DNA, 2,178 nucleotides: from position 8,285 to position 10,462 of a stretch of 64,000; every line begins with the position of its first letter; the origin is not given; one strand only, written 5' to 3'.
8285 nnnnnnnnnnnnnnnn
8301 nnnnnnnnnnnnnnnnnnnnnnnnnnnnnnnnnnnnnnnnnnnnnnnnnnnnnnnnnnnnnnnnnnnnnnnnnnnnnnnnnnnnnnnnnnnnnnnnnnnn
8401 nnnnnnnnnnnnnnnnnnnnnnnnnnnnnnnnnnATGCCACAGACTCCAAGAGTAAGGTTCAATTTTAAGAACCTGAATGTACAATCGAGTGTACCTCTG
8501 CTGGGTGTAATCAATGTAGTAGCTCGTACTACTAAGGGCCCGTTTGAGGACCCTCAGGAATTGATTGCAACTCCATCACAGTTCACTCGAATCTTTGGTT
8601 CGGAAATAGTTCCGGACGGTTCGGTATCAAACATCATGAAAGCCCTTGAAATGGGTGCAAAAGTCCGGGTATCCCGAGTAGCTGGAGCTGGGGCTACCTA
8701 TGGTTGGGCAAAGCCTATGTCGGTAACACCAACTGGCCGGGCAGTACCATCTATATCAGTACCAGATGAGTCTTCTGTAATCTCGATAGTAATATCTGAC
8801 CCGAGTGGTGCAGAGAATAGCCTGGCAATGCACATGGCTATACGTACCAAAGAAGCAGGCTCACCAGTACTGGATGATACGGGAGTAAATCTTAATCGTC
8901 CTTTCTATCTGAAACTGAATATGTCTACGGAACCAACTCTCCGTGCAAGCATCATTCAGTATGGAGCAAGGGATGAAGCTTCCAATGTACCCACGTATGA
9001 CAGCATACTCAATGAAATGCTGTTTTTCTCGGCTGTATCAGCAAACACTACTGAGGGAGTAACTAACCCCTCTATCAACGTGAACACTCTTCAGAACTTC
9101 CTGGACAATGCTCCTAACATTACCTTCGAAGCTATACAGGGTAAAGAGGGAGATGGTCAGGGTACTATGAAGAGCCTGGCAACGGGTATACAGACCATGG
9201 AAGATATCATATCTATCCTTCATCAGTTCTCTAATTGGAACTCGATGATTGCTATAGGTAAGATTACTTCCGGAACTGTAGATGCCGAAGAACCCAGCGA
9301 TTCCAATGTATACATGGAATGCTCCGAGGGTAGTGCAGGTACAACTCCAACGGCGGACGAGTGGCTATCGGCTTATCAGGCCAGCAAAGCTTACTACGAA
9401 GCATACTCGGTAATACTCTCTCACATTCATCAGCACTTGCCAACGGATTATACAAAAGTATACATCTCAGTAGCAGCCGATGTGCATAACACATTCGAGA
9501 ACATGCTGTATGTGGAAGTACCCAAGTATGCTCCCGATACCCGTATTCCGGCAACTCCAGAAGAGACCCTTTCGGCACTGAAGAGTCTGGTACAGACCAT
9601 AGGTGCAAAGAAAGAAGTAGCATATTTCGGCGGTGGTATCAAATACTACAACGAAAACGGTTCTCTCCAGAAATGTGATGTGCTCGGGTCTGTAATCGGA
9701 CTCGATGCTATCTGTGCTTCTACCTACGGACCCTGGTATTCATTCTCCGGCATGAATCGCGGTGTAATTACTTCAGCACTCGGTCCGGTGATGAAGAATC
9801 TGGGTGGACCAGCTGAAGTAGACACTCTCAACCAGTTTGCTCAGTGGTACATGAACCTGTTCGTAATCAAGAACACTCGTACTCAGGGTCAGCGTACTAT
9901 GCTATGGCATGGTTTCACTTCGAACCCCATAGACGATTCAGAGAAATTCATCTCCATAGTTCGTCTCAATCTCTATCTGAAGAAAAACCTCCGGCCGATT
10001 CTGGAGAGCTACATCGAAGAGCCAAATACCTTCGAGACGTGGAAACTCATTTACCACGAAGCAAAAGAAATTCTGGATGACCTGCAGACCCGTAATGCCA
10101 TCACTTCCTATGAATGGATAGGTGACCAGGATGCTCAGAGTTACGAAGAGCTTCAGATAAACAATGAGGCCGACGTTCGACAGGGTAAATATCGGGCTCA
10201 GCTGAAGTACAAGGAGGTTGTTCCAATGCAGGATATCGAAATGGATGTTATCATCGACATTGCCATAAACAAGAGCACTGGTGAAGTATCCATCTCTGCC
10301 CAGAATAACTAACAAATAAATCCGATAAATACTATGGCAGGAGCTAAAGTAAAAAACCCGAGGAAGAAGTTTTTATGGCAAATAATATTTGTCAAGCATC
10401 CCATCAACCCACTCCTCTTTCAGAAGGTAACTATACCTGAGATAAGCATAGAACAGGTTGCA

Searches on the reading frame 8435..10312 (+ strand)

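Call 25: search_protein_families(library=phrogs, proteins=[window:8435-10312:+], max_evalue=0.001)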
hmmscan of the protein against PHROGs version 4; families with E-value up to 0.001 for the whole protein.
window:8435-10312:+ (625 aa): 2 families
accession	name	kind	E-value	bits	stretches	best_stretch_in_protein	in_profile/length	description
phrog_23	-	tail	8.3e-20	72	1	24-608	45-463/496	tail sheath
phrog_16736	-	unknown function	0.00078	20.5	0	566-605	47-86/101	-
